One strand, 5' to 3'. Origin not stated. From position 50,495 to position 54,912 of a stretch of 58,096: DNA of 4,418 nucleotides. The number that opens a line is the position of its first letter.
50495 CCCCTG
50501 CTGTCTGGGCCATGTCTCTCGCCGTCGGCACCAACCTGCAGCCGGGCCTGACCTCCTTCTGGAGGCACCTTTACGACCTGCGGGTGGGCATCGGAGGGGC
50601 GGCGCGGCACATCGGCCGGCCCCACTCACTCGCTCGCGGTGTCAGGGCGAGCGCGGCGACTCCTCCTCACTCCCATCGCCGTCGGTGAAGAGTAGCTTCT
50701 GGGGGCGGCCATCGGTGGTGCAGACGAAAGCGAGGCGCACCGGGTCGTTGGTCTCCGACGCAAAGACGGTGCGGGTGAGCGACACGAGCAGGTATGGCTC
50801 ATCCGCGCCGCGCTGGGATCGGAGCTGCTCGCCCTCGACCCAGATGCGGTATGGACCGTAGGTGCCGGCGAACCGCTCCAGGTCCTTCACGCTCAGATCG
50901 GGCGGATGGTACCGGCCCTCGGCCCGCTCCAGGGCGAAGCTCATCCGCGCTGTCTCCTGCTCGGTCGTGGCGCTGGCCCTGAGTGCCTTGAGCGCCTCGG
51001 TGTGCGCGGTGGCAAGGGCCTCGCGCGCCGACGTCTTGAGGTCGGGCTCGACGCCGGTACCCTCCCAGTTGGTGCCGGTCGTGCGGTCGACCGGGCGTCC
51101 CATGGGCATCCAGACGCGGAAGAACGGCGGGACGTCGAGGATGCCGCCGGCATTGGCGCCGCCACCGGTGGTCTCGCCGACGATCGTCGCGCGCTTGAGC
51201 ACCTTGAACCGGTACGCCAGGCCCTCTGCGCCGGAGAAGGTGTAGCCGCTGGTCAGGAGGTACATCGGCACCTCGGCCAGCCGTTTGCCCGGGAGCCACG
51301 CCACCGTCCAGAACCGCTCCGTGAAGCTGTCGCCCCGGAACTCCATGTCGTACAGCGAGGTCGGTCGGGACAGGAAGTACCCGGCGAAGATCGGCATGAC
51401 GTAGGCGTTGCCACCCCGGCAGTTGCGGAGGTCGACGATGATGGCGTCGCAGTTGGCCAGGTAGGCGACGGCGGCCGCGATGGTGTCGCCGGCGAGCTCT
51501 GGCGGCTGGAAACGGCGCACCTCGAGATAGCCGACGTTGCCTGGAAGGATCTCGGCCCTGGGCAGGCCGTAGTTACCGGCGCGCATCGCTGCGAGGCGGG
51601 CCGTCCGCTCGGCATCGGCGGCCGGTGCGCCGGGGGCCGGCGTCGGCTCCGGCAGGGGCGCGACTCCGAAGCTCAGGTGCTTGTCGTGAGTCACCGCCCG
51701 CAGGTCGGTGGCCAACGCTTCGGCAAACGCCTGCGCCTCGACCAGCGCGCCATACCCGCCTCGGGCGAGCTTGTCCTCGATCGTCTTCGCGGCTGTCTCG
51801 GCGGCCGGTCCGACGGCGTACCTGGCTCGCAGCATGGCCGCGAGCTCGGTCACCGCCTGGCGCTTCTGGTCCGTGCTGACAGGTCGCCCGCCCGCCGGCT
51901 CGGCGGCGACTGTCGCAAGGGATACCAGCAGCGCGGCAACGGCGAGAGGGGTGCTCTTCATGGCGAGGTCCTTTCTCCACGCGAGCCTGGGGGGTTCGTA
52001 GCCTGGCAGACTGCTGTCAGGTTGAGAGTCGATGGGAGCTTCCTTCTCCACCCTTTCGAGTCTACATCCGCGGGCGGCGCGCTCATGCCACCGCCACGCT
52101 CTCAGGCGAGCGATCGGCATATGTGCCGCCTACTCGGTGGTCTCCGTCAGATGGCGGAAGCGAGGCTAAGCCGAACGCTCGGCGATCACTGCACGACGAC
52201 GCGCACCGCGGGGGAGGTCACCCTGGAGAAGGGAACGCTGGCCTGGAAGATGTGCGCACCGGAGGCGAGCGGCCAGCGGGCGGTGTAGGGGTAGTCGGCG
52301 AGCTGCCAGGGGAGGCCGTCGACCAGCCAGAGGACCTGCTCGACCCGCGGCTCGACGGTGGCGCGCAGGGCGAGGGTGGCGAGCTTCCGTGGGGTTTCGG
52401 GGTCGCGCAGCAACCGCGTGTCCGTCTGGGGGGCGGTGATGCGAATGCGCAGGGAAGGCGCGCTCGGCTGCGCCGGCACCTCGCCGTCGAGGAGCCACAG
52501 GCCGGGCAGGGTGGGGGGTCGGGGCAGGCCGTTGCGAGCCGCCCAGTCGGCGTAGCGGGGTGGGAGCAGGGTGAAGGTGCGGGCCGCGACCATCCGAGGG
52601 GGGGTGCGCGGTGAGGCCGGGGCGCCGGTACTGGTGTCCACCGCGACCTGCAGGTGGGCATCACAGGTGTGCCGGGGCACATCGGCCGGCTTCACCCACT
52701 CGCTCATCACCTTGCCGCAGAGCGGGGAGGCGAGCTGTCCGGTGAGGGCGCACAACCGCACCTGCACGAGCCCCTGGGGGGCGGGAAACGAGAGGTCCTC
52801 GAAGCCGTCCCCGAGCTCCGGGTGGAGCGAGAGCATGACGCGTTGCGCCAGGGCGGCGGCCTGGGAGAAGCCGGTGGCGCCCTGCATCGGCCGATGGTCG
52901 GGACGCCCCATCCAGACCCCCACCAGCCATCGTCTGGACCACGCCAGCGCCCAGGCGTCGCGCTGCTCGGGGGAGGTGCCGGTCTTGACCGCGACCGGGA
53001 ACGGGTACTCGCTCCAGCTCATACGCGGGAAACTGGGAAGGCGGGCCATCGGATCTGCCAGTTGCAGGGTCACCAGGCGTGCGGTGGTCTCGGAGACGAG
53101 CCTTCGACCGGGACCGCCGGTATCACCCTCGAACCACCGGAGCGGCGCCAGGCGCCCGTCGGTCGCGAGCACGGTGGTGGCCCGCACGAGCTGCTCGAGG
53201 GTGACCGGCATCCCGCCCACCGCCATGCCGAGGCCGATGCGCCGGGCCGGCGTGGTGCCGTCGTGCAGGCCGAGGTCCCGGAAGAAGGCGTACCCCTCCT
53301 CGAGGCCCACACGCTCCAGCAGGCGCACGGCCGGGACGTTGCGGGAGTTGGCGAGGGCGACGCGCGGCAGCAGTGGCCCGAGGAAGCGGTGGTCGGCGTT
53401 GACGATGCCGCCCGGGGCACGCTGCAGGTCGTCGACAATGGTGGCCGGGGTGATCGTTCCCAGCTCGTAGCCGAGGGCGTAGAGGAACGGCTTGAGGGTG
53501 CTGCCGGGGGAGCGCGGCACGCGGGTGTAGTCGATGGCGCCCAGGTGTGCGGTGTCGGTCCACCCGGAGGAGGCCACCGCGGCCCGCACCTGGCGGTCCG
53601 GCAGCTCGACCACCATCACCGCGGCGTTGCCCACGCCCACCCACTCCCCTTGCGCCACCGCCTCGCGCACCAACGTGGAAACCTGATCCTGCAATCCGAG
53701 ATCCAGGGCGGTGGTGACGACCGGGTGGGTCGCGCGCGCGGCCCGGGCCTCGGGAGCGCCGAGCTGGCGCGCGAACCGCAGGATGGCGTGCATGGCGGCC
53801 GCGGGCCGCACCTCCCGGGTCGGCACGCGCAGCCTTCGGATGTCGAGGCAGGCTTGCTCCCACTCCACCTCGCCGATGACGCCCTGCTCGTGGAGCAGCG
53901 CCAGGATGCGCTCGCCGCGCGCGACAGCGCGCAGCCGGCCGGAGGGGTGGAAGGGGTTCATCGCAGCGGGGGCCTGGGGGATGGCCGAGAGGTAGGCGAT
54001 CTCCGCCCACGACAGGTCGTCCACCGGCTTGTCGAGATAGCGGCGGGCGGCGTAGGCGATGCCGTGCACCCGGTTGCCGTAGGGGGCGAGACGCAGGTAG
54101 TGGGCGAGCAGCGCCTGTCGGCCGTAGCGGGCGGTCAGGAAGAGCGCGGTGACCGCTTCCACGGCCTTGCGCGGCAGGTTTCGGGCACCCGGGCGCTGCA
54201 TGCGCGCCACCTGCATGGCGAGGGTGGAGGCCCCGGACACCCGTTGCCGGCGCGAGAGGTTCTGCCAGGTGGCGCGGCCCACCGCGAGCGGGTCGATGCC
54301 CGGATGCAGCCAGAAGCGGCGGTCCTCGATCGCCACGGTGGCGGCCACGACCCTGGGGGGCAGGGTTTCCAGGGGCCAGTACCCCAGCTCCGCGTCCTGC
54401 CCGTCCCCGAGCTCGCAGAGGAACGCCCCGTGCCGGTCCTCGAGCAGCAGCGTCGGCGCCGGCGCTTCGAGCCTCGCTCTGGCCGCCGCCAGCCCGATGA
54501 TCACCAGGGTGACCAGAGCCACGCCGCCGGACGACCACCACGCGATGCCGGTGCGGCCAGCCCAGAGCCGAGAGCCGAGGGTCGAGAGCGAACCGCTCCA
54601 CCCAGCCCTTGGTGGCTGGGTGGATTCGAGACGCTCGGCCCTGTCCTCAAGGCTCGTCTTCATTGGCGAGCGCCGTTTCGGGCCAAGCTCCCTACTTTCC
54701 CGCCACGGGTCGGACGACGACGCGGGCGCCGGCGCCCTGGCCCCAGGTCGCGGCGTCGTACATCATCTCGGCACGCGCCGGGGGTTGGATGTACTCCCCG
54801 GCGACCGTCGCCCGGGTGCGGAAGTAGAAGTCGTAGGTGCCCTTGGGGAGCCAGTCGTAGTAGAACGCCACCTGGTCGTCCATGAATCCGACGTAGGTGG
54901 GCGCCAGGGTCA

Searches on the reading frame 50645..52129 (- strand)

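Call 43: search_protein_families(library=pfam, proteins=[window:50645-52129:-], max_evalue=0.0001)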
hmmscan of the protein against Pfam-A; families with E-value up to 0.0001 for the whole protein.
window:50645-52129:- (495 aa): 2 families
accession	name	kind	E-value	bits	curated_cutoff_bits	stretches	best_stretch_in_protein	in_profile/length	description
PF03572.23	Peptidase_S41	-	6.6e-20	71.8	24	1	198-365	1-164/165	Peptidase family S41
PF11918.13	Peptidase_S41_N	-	5.6e-07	30.1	26.6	1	90-159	19-88/129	N-terminal domain of Peptidase_S41 in eukaryotic IRBP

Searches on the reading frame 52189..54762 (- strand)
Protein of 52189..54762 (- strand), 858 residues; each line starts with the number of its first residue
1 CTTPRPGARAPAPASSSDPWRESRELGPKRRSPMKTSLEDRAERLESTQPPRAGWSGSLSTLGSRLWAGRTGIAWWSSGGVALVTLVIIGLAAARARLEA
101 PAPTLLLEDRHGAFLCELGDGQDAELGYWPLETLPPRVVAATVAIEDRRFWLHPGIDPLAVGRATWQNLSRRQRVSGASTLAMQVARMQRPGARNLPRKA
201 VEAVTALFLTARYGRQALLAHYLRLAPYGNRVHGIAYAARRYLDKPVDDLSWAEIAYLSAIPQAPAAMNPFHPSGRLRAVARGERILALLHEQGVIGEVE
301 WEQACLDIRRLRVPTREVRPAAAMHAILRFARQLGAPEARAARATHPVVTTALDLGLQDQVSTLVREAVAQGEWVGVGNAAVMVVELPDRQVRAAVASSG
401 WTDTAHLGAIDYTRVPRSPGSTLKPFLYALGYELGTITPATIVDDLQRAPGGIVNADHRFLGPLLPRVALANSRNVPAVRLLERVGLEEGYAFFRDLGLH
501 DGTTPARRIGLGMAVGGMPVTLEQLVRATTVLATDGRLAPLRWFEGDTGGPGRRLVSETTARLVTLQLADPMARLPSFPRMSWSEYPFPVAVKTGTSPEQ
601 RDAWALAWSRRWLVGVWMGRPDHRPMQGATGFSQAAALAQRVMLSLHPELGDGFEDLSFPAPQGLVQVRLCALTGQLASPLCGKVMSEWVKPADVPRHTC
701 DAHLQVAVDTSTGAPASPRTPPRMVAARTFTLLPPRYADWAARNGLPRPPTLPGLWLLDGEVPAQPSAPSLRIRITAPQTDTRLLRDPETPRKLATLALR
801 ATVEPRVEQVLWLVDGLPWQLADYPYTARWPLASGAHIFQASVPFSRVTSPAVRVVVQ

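Call 43: search_protein_families(library=pfam, proteins=[window:52189-54762:-], max_evalue=0.0001)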
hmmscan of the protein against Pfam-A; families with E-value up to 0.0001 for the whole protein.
window:52189-54762:- (858 aa): 3 families
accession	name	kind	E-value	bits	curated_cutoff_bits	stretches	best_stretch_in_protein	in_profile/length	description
PF00912.28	Transgly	-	7.5e-43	146.4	27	1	122-286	10-173/178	Transglycosylase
PF00905.27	Transpeptidase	-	5.1e-12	46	22.1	1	417-597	40-242/299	Penicillin binding protein transpeptidase domain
PF06832.18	BiPBP_C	-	9.3e-06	25.9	26.8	1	770-837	9-74/90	Penicillin-Binding Protein C-terminus Family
